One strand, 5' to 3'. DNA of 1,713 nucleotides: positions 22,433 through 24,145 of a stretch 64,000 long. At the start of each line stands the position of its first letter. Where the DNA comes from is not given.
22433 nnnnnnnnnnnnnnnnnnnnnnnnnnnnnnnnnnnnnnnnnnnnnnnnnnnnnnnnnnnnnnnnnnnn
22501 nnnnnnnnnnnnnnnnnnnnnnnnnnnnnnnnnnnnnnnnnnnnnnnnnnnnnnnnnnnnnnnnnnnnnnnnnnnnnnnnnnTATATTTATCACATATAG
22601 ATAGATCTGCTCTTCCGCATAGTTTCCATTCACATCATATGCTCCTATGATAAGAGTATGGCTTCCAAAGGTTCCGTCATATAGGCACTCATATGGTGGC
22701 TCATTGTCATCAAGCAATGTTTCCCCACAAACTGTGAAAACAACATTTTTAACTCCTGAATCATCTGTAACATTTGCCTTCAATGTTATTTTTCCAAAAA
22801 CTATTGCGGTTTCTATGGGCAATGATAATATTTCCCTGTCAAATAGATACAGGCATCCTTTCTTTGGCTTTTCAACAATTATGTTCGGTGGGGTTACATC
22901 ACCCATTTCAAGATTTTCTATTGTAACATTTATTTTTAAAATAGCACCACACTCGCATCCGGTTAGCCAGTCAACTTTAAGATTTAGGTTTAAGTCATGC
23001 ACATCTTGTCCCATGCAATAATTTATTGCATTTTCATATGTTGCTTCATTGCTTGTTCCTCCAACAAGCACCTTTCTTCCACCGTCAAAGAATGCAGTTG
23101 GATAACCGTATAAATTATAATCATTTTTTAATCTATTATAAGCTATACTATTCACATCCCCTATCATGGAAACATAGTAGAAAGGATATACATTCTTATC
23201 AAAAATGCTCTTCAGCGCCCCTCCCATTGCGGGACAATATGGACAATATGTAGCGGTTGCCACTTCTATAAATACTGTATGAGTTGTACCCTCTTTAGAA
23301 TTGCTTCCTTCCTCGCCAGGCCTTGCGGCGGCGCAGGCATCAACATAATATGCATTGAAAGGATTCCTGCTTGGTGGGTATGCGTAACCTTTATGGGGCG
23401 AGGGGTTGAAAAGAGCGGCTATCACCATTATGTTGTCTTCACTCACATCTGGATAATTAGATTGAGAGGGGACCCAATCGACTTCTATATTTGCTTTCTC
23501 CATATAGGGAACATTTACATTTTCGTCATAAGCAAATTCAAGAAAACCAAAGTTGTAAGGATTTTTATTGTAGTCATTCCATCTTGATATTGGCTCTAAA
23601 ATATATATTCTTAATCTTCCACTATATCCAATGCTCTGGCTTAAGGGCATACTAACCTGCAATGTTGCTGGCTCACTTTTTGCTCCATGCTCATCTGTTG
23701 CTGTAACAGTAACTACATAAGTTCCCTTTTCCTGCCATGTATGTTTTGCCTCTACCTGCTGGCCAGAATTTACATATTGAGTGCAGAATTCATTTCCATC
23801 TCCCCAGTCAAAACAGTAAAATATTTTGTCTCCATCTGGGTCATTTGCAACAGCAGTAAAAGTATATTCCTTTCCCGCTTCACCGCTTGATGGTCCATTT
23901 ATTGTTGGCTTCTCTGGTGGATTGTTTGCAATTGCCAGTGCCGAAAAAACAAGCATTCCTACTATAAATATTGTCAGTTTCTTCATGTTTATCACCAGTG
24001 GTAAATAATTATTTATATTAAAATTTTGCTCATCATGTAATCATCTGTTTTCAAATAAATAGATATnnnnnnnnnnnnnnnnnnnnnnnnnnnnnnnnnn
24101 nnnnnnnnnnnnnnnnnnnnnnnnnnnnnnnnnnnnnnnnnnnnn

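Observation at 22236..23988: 344-bp near-identical tandem duplication creating two PKD surface-protein genes with different middles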

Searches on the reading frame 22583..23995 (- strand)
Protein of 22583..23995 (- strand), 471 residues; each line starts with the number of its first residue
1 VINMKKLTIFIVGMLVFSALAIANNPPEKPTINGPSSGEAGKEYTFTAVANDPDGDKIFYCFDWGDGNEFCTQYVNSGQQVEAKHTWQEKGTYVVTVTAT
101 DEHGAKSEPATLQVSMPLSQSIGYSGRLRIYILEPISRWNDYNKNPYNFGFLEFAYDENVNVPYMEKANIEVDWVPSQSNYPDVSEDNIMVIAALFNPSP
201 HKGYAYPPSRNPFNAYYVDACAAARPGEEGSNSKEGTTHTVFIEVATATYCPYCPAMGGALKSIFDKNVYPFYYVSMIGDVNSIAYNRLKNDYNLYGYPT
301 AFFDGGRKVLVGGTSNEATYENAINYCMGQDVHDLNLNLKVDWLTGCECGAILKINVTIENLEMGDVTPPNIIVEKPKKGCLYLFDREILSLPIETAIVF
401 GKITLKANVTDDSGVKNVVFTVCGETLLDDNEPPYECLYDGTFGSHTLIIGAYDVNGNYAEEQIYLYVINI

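Call 6: search_protein_families(library=pfam, proteins=[window:22583-23995:-], max_evalue=0.01)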
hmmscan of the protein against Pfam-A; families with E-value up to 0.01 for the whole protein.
window:22583-23995:- (471 aa): 7 families
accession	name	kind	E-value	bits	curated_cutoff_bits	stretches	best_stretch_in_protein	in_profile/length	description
PF00801.26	PKD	-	2.5e-12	47.1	23.5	1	35-114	8-80/80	PKD domain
PF18911.6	PKD_4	-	6.5e-12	45.8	27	1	25-114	2-83/85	PKD domain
PF17957.7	Big_7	-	6.2e-08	33.6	24.1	1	394-448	9-68/70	Bacterial Ig domain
PF18981.6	InlK_D3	-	0.0002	21.8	25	1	88-115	47-74/75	Internalin K domain (D3/D4)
PF05345.18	He_PIG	-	0.00068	20.5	24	0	89-114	69-95/96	Putative Ig domain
PF17963.7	Big_9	-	0.00096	20.4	23.6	1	37-113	12-87/89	Bacterial Ig domain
PF19077.6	Big_13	-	0.0033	18.3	27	0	48-114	33-98/102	Bacterial Ig-like domain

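Call 7: search_protein_families(library=ncbifam, proteins=[window:22583-23995:-], max_evalue=0.01)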
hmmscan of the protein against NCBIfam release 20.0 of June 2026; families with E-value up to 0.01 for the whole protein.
window:22583-23995:- (471 aa): 2 families
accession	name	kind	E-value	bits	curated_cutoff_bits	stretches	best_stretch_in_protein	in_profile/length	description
NF058578.1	CPR_pilus_PamR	equivalog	8.6e-07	28.1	300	1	62-106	185-229/297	pilus system RbmA-like protein PamR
NF047446.1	barrel_OmpL47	domain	0.00011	22.6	40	0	82-115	34-67/68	OmpL47-type beta-barrel domain-containing protein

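Call 9: find_encoding_contigs(protein=window:22583-23995:-, flank=6000, max_places=10)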
Protein window:22583-23995:- (471 aa): no gene with exactly this product is on record in the collection.

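Call 11: find_encoding_contigs(protein=window:22583-23986:-, flank=6000, max_places=10)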
Protein window:22583-23986:- (468 aa): no gene with exactly this product is on record in the collection.

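Call 13: find_homologous_proteins(query=window:22583-23995:-, max_evalue=0.001)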
Query window:22583-23995:- (471 aa): 268 proteins with E <= 0.001 among 7196 candidates; the best 120 are listed.
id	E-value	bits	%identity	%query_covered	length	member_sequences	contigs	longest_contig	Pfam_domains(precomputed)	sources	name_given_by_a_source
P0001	0.0e+0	1096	100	99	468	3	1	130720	PF00801.27,PF17957.8,PF18911.7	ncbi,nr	ncbi:MAG: PKD domain-containing protein [Thermoplasmatales archaeon]|nr:PKD domain-containing protei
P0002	5.8e-202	690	63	99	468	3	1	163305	PF00801.27,PF17957.8,PF13098.14,PF18911.7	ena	-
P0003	2.1e-200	685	63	99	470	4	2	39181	PF00801.27,PF17957.8,PF18911.7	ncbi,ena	-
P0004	2.2e-172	592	56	99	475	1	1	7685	PF00801.27,PF17957.8,PF18911.7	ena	-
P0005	9.6e-169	580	55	99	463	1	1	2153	PF00801.27,PF18981.7,PF17957.8,PF18911.7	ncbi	-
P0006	1.7e-168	579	55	99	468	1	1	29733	PF00801.27,PF18911.7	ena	-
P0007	1.5e-167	576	54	99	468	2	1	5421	PF00801.27,PF17957.8,PF18911.7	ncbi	-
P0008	4.3e-166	571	55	99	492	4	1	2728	PF07495.20,PF00801.27,PF17957.8,PF18911.7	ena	-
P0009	1.8e-160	553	64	80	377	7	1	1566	PF00801.27,PF18911.7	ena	-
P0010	2.0e-150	520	52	95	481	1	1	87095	PF00801.27,PF17957.8,PF18911.7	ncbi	-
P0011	1.2e-146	507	51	95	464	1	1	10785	PF00801.27,PF17957.8,PF18911.7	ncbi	-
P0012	5.0e-146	505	50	96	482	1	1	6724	PF00801.27,PF17957.8,PF18911.7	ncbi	ncbi:MAG: Ig-like domain-containing protein [Thermoplasmatota archaeon]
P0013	5.2e-146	505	50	95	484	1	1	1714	PF00801.27,PF17957.8,PF18911.7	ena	-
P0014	1.1e-143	498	49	78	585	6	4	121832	PF07495.20,PF00801.27,PF18981.7,PF18911.7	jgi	-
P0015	2.2e-143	497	58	80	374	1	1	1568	PF17957.8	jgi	jgi:hypothetical protein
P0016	1.3e-125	438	56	74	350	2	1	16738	PF17957.8,PF13098.14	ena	-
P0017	2.4e-115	404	50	47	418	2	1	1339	PF00801.27,PF17957.8,PF18911.7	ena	-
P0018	2.5e-107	378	50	53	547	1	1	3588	PF00801.27,PF18911.7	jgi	-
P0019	5.9e-106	373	61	55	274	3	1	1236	PF00801.27,PF18911.7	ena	-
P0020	5.0e-105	370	52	50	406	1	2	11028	PF00801.27,PF13098.14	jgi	jgi:thiol-disulfide isomerase/thioredoxin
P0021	1.4e-104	369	50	55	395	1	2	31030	PF00801.27,PF18911.7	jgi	jgi:thiol-disulfide isomerase/thioredoxin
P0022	3.9e-104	367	46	58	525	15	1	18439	PF00801.27,PF18911.7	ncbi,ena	-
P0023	3.8e-103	364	47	55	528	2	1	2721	PF18911.7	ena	-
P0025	4.6e-100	354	48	56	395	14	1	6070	PF00801.27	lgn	-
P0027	1.7e-98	349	48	55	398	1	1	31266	PF00801.27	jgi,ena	-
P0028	2.1e-98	348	46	55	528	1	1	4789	PF18911.7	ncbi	-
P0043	1.7e-95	339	51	55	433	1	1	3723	PF00801.27,PF18911.7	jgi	jgi:thiol-disulfide isomerase/thioredoxin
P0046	6.6e-95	337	47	56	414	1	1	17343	PF00801.27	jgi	jgi:hypothetical protein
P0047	1.7e-94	335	47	56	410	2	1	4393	PF00801.27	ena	-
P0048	2.2e-94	335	46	61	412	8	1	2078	PF00801.27,PF18911.7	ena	-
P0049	4.0e-94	334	47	55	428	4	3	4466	PF00801.27,PF18911.7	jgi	jgi:hypothetical protein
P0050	7.4e-94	333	49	56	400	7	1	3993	PF18911.7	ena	-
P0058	9.2e-93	330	47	56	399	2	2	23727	PF18911.7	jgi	jgi:thiol-disulfide isomerase/thioredoxin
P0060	1.2e-92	329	46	55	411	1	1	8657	PF00801.27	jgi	jgi:hypothetical protein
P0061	3.0e-92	328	45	55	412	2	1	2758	PF00801.27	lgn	-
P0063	2.2e-91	325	43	60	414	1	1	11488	PF00801.27,PF18911.7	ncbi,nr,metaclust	ncbi:hypothetical protein MBGDC06_00231 [Thermoplasmatales archaeon SCGC AB-539-C06]|nr:hypothetical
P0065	4.2e-91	324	43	59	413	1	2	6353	PF00801.27,PF18911.7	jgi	jgi:hypothetical protein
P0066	6.4e-91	324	50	56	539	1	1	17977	PF00801.27,PF18911.7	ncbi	-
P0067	8.1e-91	323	52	51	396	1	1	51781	PF00801.27,PF18911.7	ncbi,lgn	-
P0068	1.9e-90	322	43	59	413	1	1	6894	PF00801.27,PF18911.7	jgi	jgi:hypothetical protein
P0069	2.1e-90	322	49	55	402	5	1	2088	PF18911.7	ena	-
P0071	4.4e-90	321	43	61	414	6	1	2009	PF00801.27,PF18911.7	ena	-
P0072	4.8e-90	321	43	59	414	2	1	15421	PF00801.27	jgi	jgi:hypothetical protein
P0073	6.2e-90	320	46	55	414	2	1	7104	PF00801.27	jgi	-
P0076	1.3e-89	319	43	59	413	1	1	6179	PF00801.27,PF18911.7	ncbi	-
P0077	1.6e-89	319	45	55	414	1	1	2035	PF00801.27,PF18911.7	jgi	-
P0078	1.7e-89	319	52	51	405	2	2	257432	PF00801.27,PF18911.7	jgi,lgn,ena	-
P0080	2.0e-89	319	45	58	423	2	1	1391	PF00801.27,PF18911.7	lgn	-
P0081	2.0e-89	319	45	54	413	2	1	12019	PF00801.27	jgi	-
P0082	3.8e-89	318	43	59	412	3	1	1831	PF00801.27,PF18911.7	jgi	-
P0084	1.1e-88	316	41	60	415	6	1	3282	PF00801.27,PF18911.7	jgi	-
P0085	1.2e-88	316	42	55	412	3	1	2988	PF00801.27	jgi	-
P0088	2.1e-88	315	50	51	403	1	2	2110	PF00801.27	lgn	-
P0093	1.7e-86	309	47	54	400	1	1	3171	PF00801.27,PF18911.7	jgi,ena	-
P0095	2.8e-86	308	48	54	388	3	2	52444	PF00801.27,PF18911.7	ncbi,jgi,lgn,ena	-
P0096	3.2e-86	308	48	54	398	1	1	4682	PF00801.27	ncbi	-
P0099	2.5e-85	305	43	58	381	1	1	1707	PF00801.27,PF18911.7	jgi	-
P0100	3.4e-85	305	45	47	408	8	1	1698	PF00801.27,PF18911.7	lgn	-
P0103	3.5e-84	301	43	55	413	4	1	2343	PF00801.27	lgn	-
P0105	1.3e-83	299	45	63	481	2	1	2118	PF00801.27,PF18911.7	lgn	-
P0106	1.6e-82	296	46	51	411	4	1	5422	PF00801.27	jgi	-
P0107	3.6e-82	295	48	51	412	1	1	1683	PF18911.7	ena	-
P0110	1.8e-80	289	46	56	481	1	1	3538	PF18911.7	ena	-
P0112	9.8e-80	287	43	47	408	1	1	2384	PF00801.27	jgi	jgi:thiol-disulfide isomerase/thioredoxin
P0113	1.0e-79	287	46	55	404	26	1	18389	PF00801.27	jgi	-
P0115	7.1e-79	284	48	49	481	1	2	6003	PF00801.27,PF18911.7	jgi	-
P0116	7.2e-79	284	47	54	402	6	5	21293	PF18911.7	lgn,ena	-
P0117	1.6e-78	283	47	58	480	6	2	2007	PF00801.27,PF18911.7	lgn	-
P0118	1.0e-77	280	42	54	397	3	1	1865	PF18911.7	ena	-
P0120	1.6e-77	279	48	57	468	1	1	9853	PF00801.27,PF18911.7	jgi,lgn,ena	-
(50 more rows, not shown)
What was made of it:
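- On Thioredoxin-fold CxxC oxidoreductase (middle of the long protein): JGI names many homologues 'thiol-disulfide isomerase/thioredoxin' (call 13).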

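Call 14: find_encoding_contigs(protein=P0001, flank=6000, max_places=5)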
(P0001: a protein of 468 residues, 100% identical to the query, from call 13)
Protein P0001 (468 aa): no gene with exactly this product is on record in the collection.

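Call 15: find_encoding_contigs(protein=P0002, flank=6000, max_places=5)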
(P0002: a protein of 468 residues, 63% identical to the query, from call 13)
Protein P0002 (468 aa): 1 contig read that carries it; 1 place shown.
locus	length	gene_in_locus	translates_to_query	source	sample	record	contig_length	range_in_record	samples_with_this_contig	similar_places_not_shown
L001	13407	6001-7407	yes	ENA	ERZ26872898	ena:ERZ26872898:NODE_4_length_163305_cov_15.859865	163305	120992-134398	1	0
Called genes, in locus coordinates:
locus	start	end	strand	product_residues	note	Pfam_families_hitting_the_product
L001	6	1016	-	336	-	PF01656:CbiA (weak), PF13500:AAA_26, PF07905:PucR (faint), PF07085:DRTGG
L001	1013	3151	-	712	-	PF02629:CoA_binding, PF13380:CoA_binding_2, PF13607:Succ_CoA_lig, PF19045:Ligase_CoA_2, PF13549:ATP-grasp_5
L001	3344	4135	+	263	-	PF01946:Thi4, PF00890:FAD_binding_2, PF01266:DAO (weak), PF01494:FAD_binding_3, PF03486:HI0933_like, PF07992:Pyr_redox_2, PF12831:FAD_oxidored, PF13450:NAD_binding_8, +1 more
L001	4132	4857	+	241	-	PF20565:DUF6775, PF22529:DUF7001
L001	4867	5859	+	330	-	PF00899:ThiF, PF01488:Shikimate_DH (faint), PF03435:Sacchrp_dh_NADP (weak)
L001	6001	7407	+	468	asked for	PF18911:PKD_4, PF00801:PKD, PF13098:Thioredoxin_2 (faint), PF17957:Big_7 (weak)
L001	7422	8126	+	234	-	PF18911:PKD_4, PF00801:PKD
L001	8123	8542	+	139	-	-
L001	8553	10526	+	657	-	PF07495:Y_Y_Y, PF13205:Big_5, PF26111:Ig_Mok13 (faint), PF13205:Big_5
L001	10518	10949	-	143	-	PF13302:Acetyltransf_3 (weak), PF13420:Acetyltransf_4, PF13673:Acetyltransf_10, PF00583:Acetyltransf_1, PF13508:Acetyltransf_7, PF08445:FR47 (weak), PF13523:Acetyltransf_8 (weak)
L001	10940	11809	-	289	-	PF12838:Fer4_7 (faint), PF12801:Fer4_5, PF13746:Fer4_18 (weak), PF12837:Fer4_6 (weak), PF13237:Fer4_10 (weak), PF13187:Fer4_9 (weak), PF00037:Fer4 (weak)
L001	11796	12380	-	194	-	-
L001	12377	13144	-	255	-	PF01408:GFO_IDH_MocA (weak), PF02826:2-Hacid_dh_C (weak), PF03447:NAD_binding_3, PF01958:Asp_DH_C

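Call 16: find_encoding_contigs(protein=P0003, flank=6000, max_places=5)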
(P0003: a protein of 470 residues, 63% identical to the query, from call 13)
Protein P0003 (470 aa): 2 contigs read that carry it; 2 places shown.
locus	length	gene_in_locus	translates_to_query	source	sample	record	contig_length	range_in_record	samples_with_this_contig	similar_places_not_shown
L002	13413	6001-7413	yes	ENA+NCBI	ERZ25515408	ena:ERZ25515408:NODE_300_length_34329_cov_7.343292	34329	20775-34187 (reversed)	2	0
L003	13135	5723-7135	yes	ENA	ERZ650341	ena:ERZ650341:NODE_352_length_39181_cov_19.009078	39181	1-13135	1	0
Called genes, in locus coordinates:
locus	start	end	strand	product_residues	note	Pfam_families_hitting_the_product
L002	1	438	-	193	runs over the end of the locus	?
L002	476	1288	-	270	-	PF02749:QRPTase_N, PF01729:QRPTase_C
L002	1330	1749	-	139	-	-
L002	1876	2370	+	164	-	PF00072:Response_reg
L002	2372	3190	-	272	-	PF02195:ParB_N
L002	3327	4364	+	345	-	PF00989:PAS (weak), PF13188:PAS_8 (weak), PF08448:PAS_4 (weak), PF13426:PAS_9, PF00989:PAS, PF08448:PAS_4, PF13426:PAS_9, PF08447:PAS_3, +2 more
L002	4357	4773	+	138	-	PF00072:Response_reg (weak)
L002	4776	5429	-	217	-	PF02683:DsbD_TM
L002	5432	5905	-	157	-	PF00578:AhpC-TSA, PF08534:Redoxin, PF02630:SCO1-SenC (weak), PF00085:Thioredoxin (weak), PF13098:Thioredoxin_2, PF13905:Thioredoxin_8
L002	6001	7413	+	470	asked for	PF18911:PKD_4, PF00801:PKD, PF17957:Big_7 (weak)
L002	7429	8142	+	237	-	PF18911:PKD_4, PF00801:PKD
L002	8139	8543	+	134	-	-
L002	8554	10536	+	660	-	PF07495:Y_Y_Y, PF13205:Big_5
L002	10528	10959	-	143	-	PF13523:Acetyltransf_8 (faint), PF00583:Acetyltransf_1, PF13673:Acetyltransf_10, PF13508:Acetyltransf_7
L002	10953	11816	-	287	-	PF12837:Fer4_6 (faint), PF12838:Fer4_7 (faint), PF13484:Fer4_16 (faint), PF12801:Fer4_5 (weak), PF13237:Fer4_10 (weak), PF13187:Fer4_9 (weak), PF00037:Fer4 (weak)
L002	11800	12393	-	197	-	-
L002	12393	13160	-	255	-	PF01113:DapB_N (weak), PF01118:Semialdhyde_dh (weak), PF01408:GFO_IDH_MocA, PF01488:Shikimate_DH (faint), PF02826:2-Hacid_dh_C (faint), PF03447:NAD_binding_3, PF03807:F420_oxidored (weak), PF01958:Asp_DH_C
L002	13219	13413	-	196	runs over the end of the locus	PF01174:SNO, PF01965:DJ-1_PfpI, PF03575:Peptidase_S51, PF00117:GATase (weak), PF07685:GATase_3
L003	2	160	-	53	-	?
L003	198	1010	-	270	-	PF02749:QRPTase_N, PF01729:QRPTase_C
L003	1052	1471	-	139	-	-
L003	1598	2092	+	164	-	PF00072:Response_reg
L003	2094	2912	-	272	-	PF02195:ParB_N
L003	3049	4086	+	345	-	PF00989:PAS (weak), PF13188:PAS_8 (weak), PF08448:PAS_4 (weak), PF13426:PAS_9, PF00989:PAS, PF08448:PAS_4, PF13426:PAS_9, PF08447:PAS_3, +2 more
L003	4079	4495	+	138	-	PF00072:Response_reg (weak)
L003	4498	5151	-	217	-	PF02683:DsbD_TM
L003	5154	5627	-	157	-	PF00578:AhpC-TSA, PF08534:Redoxin, PF02630:SCO1-SenC (weak), PF00085:Thioredoxin (weak), PF13098:Thioredoxin_2, PF13905:Thioredoxin_8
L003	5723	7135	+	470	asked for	PF18911:PKD_4, PF00801:PKD, PF17957:Big_7 (weak)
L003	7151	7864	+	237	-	PF18911:PKD_4, PF00801:PKD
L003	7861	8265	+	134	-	-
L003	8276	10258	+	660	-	PF07495:Y_Y_Y, PF13205:Big_5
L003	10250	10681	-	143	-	PF13523:Acetyltransf_8 (faint), PF00583:Acetyltransf_1, PF13673:Acetyltransf_10, PF13508:Acetyltransf_7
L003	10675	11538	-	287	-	PF13237:Fer4_10 (faint), PF13484:Fer4_16 (faint), PF12801:Fer4_5 (weak), PF13187:Fer4_9 (weak), PF00037:Fer4 (weak)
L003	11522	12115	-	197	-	-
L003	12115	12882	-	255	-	PF01113:DapB_N (weak), PF01118:Semialdhyde_dh (weak), PF01408:GFO_IDH_MocA, PF01488:Shikimate_DH (faint), PF02826:2-Hacid_dh_C (faint), PF03447:NAD_binding_3, PF03807:F420_oxidored (weak), PF01958:Asp_DH_C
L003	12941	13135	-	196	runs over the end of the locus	PF01174:SNO, PF01965:DJ-1_PfpI, PF03575:Peptidase_S51, PF00117:GATase (weak), PF07685:GATase_3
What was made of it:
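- Orthologous operons (long, short, a gene of about 135 aa, a gene of about 650 aa) lie next to the same GNAT and Fer4 genes in L001 and L002/L003 (calls 15, 16).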

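Call 21: find_related_loci(query=A2, collection=genome_contigs, flank=5000)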
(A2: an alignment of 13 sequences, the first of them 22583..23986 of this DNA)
Query A2 (468 aa) in genome_contigs; peptide patterns used: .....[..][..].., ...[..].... (x = any residue, [..] = any of these).
600 stretches matched a pattern (row limit reached: there are more); 195 encode a relative of the query (tblastn E <= 1e-3); the best 80 are kept; 80 distinct loci.
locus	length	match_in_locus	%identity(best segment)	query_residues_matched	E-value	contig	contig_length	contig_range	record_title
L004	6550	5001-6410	63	1-468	0e+0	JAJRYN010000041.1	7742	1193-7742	MAG: archaeon isolate Dive96_bin3.341 k141_1358427, whole genome shotgun sequence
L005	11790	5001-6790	63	1-468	0e+0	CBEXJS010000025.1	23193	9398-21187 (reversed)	MAG TPA_asm: uncultured Thermoplasmatales archaeon isolate SRR22064146_binner123_Refined_15 genome assembly, contig: ERZ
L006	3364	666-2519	56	1-468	5e-175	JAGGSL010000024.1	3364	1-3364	MAG: Thermoplasmata archaeon isolate AUK021 PB_MANV_021_c_000000001853, whole genome shotgun sequence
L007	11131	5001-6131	47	21-367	6e-81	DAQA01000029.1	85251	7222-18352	MAG TPA_asm: Euryarchaeota archaeon UBA202 UBA202_contig_2377, whole genome shotgun sequence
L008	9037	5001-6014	49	19-386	1e-77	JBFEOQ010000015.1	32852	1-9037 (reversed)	MAG: Thermoplasmatota archaeon isolate Mix_mud04.2021.02.43 k141_1659838_length_32852_cov_17.1054, whole genome shotgun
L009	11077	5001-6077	45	19-388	2e-76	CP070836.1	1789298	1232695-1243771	MAG: Thermoplasmatales archaeon isolate bin105 chromosome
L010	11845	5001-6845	48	9-338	2e-76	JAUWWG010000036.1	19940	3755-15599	MAG: Thermoplasmatota archaeon isolate CSMAG_2652 CSMAG_2652_k127_2725511_length_19940_cov_11.0000, whole genome shotgun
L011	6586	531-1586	50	9-369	5e-76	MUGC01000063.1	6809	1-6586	MAG: Thermoplasmata archaeon M9B1D M9B1D_scaffold_506, whole genome shotgun sequence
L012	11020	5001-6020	49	9-377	3e-72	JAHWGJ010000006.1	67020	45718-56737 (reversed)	MAG: Thermoplasmata archaeon isolate Hel238.bin11 contig-145_512, whole genome shotgun sequence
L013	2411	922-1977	46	20-367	2e-71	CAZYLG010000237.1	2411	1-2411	MAG TPA_asm: uncultured Thermoplasmatales archaeon isolate SRP332253_co1_132 genome assembly, contig: NODE_65453_length_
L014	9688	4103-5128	46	20-360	2e-68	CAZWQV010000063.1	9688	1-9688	MAG TPA_asm: uncultured Thermoplasmatales archaeon isolate binchicken_co129_722 genome assembly, contig: NODE_22556_leng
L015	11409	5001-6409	47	1-360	9e-65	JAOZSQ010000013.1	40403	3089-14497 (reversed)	MAG: Thermoplasmatota archaeon isolate GMC6.metabat2.56_sub GMC6_404_length_40403_cov_17.098691, whole genome shotgun se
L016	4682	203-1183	48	9-374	2e-59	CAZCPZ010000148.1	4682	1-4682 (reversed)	MAG TPA_asm: uncultured Thermoplasmatales archaeon isolate binchicken_co6_501 genome assembly, contig: NODE_25015_length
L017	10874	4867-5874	42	20-360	3e-57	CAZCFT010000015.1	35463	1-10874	MAG TPA_asm: uncultured Ignavibacteriaceae bacterium isolate SRP118108_co4_512 genome assembly, contig: NODE_674_length_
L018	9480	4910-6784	67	2-358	4e-50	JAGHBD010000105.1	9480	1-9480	MAG: Thermoplasmata archaeon isolate AUK247 PB_MBMC_201_c_000000000051, whole genome shotgun sequence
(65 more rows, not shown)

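Call 46: predict_structure(alignment_id=A3)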
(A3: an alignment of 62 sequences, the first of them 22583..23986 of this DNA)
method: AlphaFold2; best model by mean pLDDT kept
length: 468 residues; sequences in the alignment: 62
mean_pLDDT: 92.2   pTM: 0.67
mean pLDDT of the five models: 92.2, 92.0, 91.7, 90.5, 89.6
residues with pLDDT >= 90: 363; 70-90: 79; 50-70: 21; < 50: 5
segments of 3 or more residues with pLDDT < 50: 115-117
pLDDT, mean of each block of 10 residues (from residue 1): 65 62 95 84 97 96 89 97 81 96 95 65 96 98 98 95 95 96 98 89 93 95 97 93 98 98 97 98 97 98 96 98 92 97 91 96 82 96 96 96 93 92 90 94 96 85 92
secondary structure, 60 per line:
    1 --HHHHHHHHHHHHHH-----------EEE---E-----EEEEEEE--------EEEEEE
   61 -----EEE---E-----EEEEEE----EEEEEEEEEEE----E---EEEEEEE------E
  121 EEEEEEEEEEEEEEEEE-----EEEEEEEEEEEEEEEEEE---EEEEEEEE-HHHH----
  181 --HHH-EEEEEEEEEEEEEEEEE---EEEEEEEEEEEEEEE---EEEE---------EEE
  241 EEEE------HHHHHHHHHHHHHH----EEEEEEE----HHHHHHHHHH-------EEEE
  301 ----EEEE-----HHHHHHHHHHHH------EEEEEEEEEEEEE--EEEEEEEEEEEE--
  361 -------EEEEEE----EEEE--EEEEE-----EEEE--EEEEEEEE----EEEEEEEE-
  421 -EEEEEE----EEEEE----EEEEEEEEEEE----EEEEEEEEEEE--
elements in order: H3-16 E28-30 E40-46 E55-60 E66-68 E78-83 E88-98 E107-113 E120-137 E143-160 E164-171 H173-176 E187-203 E207-221 E225-228 E238-244 H251-264 E269-275 H280-289 E297-300 E305-308 H314-325 E332-344 E347-358 E368-373 E378-381 E384-388 E394-397 E400-407 E412-419 E422-427 E432-436 E441-451 E456-466
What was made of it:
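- On PKD domain (Pfam PF00801 / PF18911): AlphaFold model with pLDDT 92 (call 46).
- On Thioredoxin-fold CxxC oxidoreductase (middle of the long protein): The model has strand 238-244, helix 251-264, strand 269-275, helix 280-289, strands 297-300 and 305-308, helix 314-325 (call 46).
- The identity ends at residue 114, immediately before the low-confidence linker at residues 115-117 of the model (call 46).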
